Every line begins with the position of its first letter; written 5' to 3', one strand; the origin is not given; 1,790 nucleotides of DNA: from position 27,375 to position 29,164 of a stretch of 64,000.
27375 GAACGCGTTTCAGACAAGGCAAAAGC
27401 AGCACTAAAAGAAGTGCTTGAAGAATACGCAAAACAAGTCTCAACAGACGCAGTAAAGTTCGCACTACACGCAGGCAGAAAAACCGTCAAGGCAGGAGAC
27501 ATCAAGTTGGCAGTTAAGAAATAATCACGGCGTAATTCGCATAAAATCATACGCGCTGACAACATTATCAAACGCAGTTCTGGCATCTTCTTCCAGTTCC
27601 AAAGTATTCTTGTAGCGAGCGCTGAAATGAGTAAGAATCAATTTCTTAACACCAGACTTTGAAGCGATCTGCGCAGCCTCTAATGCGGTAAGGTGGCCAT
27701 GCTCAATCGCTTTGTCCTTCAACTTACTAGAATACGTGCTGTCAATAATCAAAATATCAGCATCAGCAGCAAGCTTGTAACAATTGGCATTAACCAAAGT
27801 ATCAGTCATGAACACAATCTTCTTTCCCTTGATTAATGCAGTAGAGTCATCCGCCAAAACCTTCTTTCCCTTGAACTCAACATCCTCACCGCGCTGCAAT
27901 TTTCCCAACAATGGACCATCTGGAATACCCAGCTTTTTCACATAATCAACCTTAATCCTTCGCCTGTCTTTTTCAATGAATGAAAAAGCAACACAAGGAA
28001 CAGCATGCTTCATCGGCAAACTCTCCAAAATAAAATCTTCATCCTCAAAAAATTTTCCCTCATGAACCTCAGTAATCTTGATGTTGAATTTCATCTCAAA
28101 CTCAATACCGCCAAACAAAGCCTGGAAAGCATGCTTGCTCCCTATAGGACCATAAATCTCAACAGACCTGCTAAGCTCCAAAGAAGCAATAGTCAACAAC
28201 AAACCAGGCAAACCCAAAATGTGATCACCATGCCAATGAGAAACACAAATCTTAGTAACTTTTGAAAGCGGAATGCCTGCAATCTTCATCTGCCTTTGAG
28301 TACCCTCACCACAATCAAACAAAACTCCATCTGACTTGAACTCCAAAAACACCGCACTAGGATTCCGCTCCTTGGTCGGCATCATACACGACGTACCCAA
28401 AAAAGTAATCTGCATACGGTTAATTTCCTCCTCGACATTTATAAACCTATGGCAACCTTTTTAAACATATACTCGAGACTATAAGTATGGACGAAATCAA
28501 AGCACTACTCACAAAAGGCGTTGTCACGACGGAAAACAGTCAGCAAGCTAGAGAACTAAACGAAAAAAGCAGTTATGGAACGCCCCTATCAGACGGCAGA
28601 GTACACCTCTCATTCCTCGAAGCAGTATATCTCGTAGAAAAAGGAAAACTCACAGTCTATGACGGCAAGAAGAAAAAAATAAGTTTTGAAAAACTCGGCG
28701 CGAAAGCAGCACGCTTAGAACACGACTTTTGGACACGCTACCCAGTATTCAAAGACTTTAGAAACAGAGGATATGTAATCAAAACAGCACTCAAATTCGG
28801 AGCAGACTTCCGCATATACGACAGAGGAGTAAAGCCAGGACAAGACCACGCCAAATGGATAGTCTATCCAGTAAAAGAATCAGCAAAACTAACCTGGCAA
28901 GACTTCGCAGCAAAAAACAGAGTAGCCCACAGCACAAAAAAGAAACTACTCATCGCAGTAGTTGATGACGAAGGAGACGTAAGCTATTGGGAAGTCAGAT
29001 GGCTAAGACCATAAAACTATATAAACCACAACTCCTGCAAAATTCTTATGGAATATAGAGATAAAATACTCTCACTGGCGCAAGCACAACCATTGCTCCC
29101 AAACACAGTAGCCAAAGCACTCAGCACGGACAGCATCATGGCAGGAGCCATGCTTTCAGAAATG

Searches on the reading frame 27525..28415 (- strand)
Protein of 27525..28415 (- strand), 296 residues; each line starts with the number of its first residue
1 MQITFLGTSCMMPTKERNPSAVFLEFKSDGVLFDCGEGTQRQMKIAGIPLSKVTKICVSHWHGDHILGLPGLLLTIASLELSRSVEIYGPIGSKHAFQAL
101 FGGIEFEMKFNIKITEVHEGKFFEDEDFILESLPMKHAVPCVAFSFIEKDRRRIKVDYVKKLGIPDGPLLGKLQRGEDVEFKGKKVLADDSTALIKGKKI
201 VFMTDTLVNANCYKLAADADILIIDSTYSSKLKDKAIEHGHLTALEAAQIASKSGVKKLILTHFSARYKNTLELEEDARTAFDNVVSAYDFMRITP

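Call 31: search_protein_families(library=pfam, proteins=[window:27525-28415:-])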
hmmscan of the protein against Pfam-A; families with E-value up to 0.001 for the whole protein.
window:27525-28415:- (296 aa): 4 families
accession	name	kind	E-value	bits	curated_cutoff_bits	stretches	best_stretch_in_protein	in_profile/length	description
PF12706.13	Lactamase_B_2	-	3e-15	56.8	27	2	196-264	133-200/200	Beta-lactamase superfamily domain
PF00753.33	Lactamase_B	-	1.2e-12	48.6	22.7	1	17-102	4-93/196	Metallo-beta-lactamase superfamily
PF13691.12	Lactamase_B_4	-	3.2e-06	27.1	27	1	11-68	4-63/63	tRNase Z endonuclease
PF23023.1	Anti-Pycsar_Apyc1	-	0.00037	20.5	50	1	1-70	3-71/250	Anti-Pycsar protein Apyc1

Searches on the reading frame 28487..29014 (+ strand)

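Call 31: search_protein_families(library=pfam, proteins=[window:28487-29014:+])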
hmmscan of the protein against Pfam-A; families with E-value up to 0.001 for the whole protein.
window:28487-29014:+ (175 aa): 3 families
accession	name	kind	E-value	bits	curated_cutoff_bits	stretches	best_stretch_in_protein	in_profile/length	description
PF01974.23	tRNA_int_endo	-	2.3e-30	105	27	1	81-167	1-85/85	tRNA intron endonuclease, catalytic C-terminal domain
PF02778.19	tRNA_int_endo_N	-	3.9e-15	55.5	21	1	5-70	2-66/67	tRNA intron endonuclease, N-terminal domain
PF12928.12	tRNA_int_end_N2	-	0.00014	22.3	24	1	29-58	39-68/69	tRNA-splicing endonuclease subunit sen54 N-term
